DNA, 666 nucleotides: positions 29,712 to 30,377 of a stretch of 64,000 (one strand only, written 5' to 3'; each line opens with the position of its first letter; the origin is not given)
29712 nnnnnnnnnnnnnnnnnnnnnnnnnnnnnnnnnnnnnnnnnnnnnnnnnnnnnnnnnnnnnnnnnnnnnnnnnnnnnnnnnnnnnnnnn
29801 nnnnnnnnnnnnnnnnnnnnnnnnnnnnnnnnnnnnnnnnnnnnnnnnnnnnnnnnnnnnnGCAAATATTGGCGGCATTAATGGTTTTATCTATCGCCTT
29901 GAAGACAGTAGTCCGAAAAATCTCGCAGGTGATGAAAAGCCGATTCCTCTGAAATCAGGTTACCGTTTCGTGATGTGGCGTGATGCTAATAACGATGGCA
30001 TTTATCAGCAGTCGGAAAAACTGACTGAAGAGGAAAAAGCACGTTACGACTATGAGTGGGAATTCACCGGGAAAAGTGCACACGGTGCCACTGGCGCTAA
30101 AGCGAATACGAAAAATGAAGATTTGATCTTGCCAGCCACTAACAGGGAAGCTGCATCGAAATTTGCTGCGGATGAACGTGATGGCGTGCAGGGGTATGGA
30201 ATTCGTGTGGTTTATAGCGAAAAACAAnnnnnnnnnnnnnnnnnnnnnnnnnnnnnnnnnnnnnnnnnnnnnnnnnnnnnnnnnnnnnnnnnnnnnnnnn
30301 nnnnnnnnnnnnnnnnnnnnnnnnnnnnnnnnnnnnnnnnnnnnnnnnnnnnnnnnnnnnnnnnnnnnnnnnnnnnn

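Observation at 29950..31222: A C-terminal domain of about 100 aa is shared between the SinH passenger terminus and the adjacent SinI-like protein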

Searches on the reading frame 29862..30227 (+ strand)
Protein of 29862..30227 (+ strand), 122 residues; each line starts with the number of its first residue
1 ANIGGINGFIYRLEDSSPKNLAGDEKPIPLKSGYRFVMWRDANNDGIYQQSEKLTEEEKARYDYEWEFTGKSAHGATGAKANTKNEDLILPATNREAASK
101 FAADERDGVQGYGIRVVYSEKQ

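Call 36: search_protein_representatives(alignment_id=A1)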
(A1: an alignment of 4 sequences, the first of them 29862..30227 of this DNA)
Query: 4 sequences, 125 profile positions. Proteins with E-value up to 0.001 (for the whole library): 57; up to 1e-10: 27; up to 1e-30: 6. The best 57 are listed.
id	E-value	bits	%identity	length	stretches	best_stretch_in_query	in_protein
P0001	8.2e-47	174.3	-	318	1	1-125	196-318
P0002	9.1e-42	158.0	-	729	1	2-125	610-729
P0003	1.3e-40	154.3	-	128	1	3-125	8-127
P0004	3.4e-36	140.0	-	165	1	5-125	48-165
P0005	9.6e-36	138.5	-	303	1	1-125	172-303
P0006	1.9e-31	124.6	-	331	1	1-125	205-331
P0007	1.6e-30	121.7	-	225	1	1-125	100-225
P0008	1.6e-27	112.0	-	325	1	2-124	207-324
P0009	2.9e-26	107.9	-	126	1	36-110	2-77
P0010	1.3e-24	102.6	-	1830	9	20-68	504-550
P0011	1.6e-24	102.3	-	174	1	1-114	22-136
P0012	3.4e-24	101.2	-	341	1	2-125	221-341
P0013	1.2e-21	93.0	-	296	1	7-125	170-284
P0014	6.6e-21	90.6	-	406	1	5-125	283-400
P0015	2.2e-18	82.5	-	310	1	1-125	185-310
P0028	5.3e-10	55.4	-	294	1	7-125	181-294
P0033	4.0e-08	49.3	-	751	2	24-123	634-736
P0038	2.2e-06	43.7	-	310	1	19-124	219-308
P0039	2.2e-06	43.7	-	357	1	24-121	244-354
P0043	3.6e-05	39.8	-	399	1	24-121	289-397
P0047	1.1e-04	38.1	-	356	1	28-121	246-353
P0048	1.4e-04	37.8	-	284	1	10-123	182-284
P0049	1.4e-04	37.8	-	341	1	25-121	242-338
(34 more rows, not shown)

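Call 39: search_protein_families(proteins=[P0013, P0028, P0033, P0038, P0039, P0043, P0047, P0048, P0049, P0012], library=ncbifam, max_evalue=0.01)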
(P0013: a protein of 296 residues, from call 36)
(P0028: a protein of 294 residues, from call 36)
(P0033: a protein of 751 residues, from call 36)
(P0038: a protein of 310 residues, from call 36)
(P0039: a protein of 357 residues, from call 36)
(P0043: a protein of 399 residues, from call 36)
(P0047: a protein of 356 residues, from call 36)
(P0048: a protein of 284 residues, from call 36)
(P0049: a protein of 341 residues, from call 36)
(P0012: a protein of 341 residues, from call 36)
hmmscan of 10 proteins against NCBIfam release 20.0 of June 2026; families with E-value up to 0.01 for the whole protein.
P0013 (296 aa): 2 families
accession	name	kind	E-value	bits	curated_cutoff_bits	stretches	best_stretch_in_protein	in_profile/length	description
NF040711.1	partner_SinI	subfamily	3.1e-91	306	165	1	1-281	1-299/299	SinI family autotransporter-associated protein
NF033423.1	inverse_SinH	equivalog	3.1e-19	68.7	999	1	174-284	621-730/730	intimin-like inverse autotransporter SinH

P0028 (294 aa): 3 families
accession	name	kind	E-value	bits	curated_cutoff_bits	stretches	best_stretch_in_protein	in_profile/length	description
NF040711.1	partner_SinI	subfamily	4.7e-60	203.6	165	1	5-291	2-299/299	SinI family autotransporter-associated protein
NF033423.1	inverse_SinH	equivalog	1.4e-11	43.4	999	1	180-293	614-729/730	intimin-like inverse autotransporter SinH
NF008340.0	PRK11126.1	equivalog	0.0026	17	261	1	10-61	76-122/255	2-succinyl-6-hydroxy-2,4-cyclohexadiene-1-carboxylate synthase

P0033 (751 aa): 9 families
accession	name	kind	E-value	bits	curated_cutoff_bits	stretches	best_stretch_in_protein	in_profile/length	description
NF033423.1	inverse_SinH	equivalog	5e-182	606.9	999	1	8-736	3-728/730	intimin-like inverse autotransporter SinH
NF007556.1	PRK10177.1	equivalog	2.3e-87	293.4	508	1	47-479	40-448/454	YchO/YchP family invasin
NF040981.1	Ve_YrIlm_NTERM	equivalog_domain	4.9e-84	282.6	750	1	42-353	93-404/477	YrIlm family inverse autotransporter adhesin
NF040979.1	Ve_Ilp_Nterm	equivalog_domain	1.9e-83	280.8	1125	1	88-353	182-447/550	inverse autotransporter adhesin Ilp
NF040980.1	Ve_Inv_Crono_N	equivalog_domain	5.4e-80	269.1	710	1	93-352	80-340/350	inverse autotransporter invasin Inv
NF040978.1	Ve_IatC_Nterm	equivalog_domain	8.7e-78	262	2400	1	69-353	147-432/1065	inverse autotransporter adhesin IatC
NF033627.3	intimin_all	equivalog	2.7e-76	257.2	1400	1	92-356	188-454/939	intimin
NF033639.1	intimin_alpha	exception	8.6e-76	255.5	2050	1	90-356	186-454/940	intimin type alpha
NF040711.1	partner_SinI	subfamily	9.8e-21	74.6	165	1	614-735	187-299/299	SinI family autotransporter-associated protein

P0038 (310 aa): 2 families
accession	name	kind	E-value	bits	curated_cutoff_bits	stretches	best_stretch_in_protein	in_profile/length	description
NF040711.1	partner_SinI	subfamily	1.1e-53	182.8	165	1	9-306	2-299/299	SinI family autotransporter-associated protein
NF033423.1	inverse_SinH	equivalog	3e-07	29.1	999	1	218-308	626-729/730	intimin-like inverse autotransporter SinH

P0039 (357 aa): 2 families
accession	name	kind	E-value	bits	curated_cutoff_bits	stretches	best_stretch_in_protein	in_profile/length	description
NF040711.1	partner_SinI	subfamily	7.9e-14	51.9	165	1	9-354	10-298/299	SinI family autotransporter-associated protein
NF033423.1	inverse_SinH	equivalog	3.4e-06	25.6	999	1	244-353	633-725/730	intimin-like inverse autotransporter SinH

P0043 (399 aa): 2 families
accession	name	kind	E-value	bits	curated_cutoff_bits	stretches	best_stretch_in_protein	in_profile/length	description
NF040711.1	partner_SinI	subfamily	6.9e-18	65.2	165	1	49-397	7-298/299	SinI family autotransporter-associated protein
NF033423.1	inverse_SinH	equivalog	5.4e-05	21.7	999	1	288-395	632-724/730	intimin-like inverse autotransporter SinH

P0047 (356 aa): 2 families
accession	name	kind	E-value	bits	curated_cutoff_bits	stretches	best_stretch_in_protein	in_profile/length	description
NF040711.1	partner_SinI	subfamily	2.5e-17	63.4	165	1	142-353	123-298/299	SinI family autotransporter-associated protein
NF033423.1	inverse_SinH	equivalog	1.3e-06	27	999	1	245-353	636-726/730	intimin-like inverse autotransporter SinH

P0048 (284 aa): 1 family
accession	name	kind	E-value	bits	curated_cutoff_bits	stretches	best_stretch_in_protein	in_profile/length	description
NF040711.1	partner_SinI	subfamily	2.3e-46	158.7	165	1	5-283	2-299/299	SinI family autotransporter-associated protein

P0049 (341 aa): 2 families
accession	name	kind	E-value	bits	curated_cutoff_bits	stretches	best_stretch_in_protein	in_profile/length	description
NF040711.1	partner_SinI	subfamily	1.3e-38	133.2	165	1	5-337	3-297/299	SinI family autotransporter-associated protein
NF033423.1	inverse_SinH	equivalog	0.0004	18.8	999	1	241-338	633-726/730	intimin-like inverse autotransporter SinH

P0012 (341 aa): 2 families
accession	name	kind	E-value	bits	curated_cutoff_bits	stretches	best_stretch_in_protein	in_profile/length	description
NF040711.1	partner_SinI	subfamily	5.7e-80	269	165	1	3-338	2-299/299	SinI family autotransporter-associated protein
NF033423.1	inverse_SinH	equivalog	8.2e-21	74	999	1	229-340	617-729/730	intimin-like inverse autotransporter SinH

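Call 41: find_homologous_proteins(query=A1, max_evalue=0.001)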
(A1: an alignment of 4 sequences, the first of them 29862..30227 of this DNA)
Query A1 (4 sequences) (122 aa, profile of the alignment): 52 proteins with E <= 0.001 among 1083 candidates.
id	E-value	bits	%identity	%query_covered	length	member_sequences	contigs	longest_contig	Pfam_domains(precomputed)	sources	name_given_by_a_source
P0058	4.2e-48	180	30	87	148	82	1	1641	-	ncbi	ncbi:SinI family autotransporter-associated protein, partial [Escherichia coli]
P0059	1.3e-47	179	64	99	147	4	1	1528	-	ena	-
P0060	6.2e-42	160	64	84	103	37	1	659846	-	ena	-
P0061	1.2e-41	159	27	86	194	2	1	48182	-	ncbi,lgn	-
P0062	1.4e-41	159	63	95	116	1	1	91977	-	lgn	-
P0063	1.4e-40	156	61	99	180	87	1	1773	-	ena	-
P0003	4.0e-40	154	62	98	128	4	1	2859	-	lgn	-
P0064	6.9e-40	154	61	98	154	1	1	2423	-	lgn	-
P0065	7.3e-39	150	63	98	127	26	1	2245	-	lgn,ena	-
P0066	8.2e-39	150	64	96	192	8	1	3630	-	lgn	-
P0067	2.9e-38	148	61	83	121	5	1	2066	-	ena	-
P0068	3.4e-37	145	31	84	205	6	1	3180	-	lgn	-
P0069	8.1e-37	144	60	98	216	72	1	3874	-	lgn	-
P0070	4.0e-36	141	30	88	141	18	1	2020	-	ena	-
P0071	8.3e-36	140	29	88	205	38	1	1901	-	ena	-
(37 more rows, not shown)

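Call 46: find_related_loci(query=A1, collection=genome_contigs, flank=8000)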
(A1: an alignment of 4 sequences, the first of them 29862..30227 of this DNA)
Query A1 (122 aa) in genome_contigs; peptide patterns used: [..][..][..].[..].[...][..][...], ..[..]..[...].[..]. (x = any residue, [..] = any of these).
207 stretches matched a pattern; 20 encode a relative of the query (tblastn E <= 1e-3); 19 distinct loci.
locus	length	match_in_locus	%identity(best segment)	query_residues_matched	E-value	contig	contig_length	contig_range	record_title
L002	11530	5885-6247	65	1-121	1e-53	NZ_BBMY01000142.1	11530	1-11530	Escherichia albertii NBRC 107761 = DSM 17582 strain NBRC 107761, whole genome shotgun sequence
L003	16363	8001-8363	63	1-121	9e-54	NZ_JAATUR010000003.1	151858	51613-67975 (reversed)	Escherichia coli strain SCPM-O-B-8794 3length=151858, whole genome shotgun sequence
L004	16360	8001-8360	66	3-121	7e-53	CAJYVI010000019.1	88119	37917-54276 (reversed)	MAG: uncultured Pseudocitrobacter sp. isolate SP260_1_metabat2_genome_mining.39 genome assembly, contig: k127_110460, wh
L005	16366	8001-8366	63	1-121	2e-51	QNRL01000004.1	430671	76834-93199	Pseudocitrobacter faecalis strain DSM 27453 Ga0244571_104, whole genome shotgun sequence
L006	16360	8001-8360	63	3-121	3e-51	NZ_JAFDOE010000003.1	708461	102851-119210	Citrobacter sp. FP75 contig3, whole genome shotgun sequence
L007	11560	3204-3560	62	4-121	2e-50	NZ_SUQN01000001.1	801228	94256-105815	Citrobacter gillenii strain UMG736 UMG736_1, whole genome shotgun sequence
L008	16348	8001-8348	63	6-120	4e-50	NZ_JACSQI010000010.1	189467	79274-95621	Escherichia whittamii strain Sa2BVA5 NODE_10_length_189467_cov_8.267575, whole genome shotgun sequence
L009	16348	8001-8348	61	6-120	3e-49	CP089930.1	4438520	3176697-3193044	Escherichia coli strain E69 chromosome, complete genome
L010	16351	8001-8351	62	6-121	3e-48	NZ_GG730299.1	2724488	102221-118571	Citrobacter youngae ATCC 29220 Scfld0, whole genome shotgun sequence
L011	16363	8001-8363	60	3-122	2e-47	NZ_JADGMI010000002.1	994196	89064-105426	Superficieibacter sp. 1612_C1 1612_C1_2, whole genome shotgun sequence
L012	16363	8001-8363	57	3-122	1e-46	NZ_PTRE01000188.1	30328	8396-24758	Escherichia sp. MOD1-EC7003 MOD1-EC7003_189_length_30328_cov_114, whole genome shotgun sequence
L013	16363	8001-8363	59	1-121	2e-49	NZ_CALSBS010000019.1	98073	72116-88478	Pseudocitrobacter vendiensis strain CPO20170097T, whole genome shotgun sequence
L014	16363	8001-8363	60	2-121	1e-45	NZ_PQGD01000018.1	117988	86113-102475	Superficieibacter electus strain BP-1 NODE_18_length_117988_cov_32.0738, whole genome shotgun sequence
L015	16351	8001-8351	60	6-121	1e-45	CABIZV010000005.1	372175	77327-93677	Enterobacteriaceae bacterium isolate MGYG-HGUT-00110 genome assembly, contig: .20298_3_19.5, whole genome shotgun sequen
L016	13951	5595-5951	57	4-121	3e-45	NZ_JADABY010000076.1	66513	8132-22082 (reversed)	Citrobacter sp. Res13-Sevr-PEB04-36 seq_tig76, whole genome shotgun sequence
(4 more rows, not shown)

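Call 49: find_encoding_contigs(protein=P0001, flank=9000, max_places=5)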
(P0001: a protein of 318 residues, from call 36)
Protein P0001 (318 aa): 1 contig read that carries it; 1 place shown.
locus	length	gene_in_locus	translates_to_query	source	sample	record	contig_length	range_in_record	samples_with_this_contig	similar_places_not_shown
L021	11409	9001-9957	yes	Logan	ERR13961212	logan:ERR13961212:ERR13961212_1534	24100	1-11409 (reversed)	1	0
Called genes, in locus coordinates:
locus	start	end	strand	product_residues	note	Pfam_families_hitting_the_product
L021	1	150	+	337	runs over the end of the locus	PF01381:HTH_3, PF12844:HTH_19 (weak), PF13413:HTH_25, PF13560:HTH_31, PF13464:RodZ_C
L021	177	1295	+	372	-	PF04551:GcpE, PF26540:GcpE_C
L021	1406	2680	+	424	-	PF13393:tRNA-synt_His, PF00587:tRNA-synt_2b, PF03129:HGTP_anticodon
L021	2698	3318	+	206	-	PF09976:TPR_21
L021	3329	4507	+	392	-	PF01011:PQQ (faint), PF25293:Beta-prop_EMC1_N (faint), PF13360:PQQ_2, PF13570:Beta-prop_ACSF4, PF13360:PQQ_2 (weak)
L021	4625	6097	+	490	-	PF00071:Ras (faint), PF00350:Dynamin_N (faint), PF01926:MMR_HSR1, PF02421:FeoB_N, PF00009:GTP_EFTU, PF01926:MMR_HSR1, PF02421:FeoB_N, PF14714:KH_dom-like, +4 more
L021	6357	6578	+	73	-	-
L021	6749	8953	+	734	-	PF11924:IAT_beta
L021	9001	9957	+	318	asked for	-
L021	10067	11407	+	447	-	?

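Call 91: find_encoding_contigs(protein=P0028, flank=6000, max_places=2)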
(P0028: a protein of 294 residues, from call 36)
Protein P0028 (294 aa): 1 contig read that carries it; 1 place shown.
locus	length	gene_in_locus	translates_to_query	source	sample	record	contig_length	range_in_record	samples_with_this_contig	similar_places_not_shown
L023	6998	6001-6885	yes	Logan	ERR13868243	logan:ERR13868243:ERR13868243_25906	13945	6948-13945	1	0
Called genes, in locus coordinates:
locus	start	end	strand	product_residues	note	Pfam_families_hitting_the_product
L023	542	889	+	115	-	PF00462:Glutaredoxin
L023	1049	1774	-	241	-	PF00929:RNase_T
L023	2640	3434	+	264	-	PF11924:IAT_beta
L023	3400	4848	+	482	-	PF11924:IAT_beta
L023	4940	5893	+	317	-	-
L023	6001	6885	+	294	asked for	-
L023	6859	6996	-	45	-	?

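Call 92: find_encoding_contigs(protein=P0039, flank=6000, max_places=2)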
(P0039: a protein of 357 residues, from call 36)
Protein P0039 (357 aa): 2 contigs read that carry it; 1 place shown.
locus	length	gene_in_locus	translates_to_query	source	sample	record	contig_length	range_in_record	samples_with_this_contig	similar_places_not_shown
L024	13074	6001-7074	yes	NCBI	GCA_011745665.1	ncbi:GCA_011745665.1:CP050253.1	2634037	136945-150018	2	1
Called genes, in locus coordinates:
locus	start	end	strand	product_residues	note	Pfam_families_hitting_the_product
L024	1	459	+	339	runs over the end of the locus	PF01210:NAD_Gly3P_dh_N, PF02558:ApbA, PF03446:NAD_binding_2 (weak), PF03807:F420_oxidored (weak), PF07479:NAD_Gly3P_dh_C, PF20618:GPD_NAD_C_bact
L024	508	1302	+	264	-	PF06426:SATase_N, PF14602:Hexapep_2 (faint), PF00132:Hexapep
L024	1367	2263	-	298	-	PF05552:MS_channel_1st_1, PF21088:MS_channel_1st, PF00924:MS_channel_2nd, PF21082:MS_channel_3rd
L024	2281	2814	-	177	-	PF00440:TetR_N, PF22276:SlmA-like_C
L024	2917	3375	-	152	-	PF22769:DCD, PF00692:dUTPase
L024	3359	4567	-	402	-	PF02441:Flavoprotein, PF04127:DFP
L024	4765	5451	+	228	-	PF20582:UPF0758_N, PF04002:RadC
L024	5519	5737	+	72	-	PF04102:SlyX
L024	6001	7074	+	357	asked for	-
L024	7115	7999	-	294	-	PF00892:EamA, PF08449:UAA (weak)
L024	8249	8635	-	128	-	PF01196:Ribosomal_L17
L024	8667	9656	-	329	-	PF01193:RNA_pol_L, PF01000:RNA_pol_A_bac, PF03118:RNA_pol_A_CTD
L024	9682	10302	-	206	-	PF00163:Ribosomal_S4, PF01479:S4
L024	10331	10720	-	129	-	PF00411:Ribosomal_S11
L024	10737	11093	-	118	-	PF00416:Ribosomal_S13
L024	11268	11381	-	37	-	PF00444:Ribosomal_L36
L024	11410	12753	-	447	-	PF00344:SecY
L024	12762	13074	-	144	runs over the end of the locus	PF00828:Ribosomal_L27A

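Call 93: find_encoding_contigs(protein=P0049, flank=6000, max_places=2)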
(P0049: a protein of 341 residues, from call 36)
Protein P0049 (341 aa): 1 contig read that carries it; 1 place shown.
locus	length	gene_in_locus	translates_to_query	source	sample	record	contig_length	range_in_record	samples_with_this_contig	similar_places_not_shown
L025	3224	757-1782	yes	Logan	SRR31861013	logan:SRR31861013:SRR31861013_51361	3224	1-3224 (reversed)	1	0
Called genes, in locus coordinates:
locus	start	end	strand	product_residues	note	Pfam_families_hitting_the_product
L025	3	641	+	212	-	?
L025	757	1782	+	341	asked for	-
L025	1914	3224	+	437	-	?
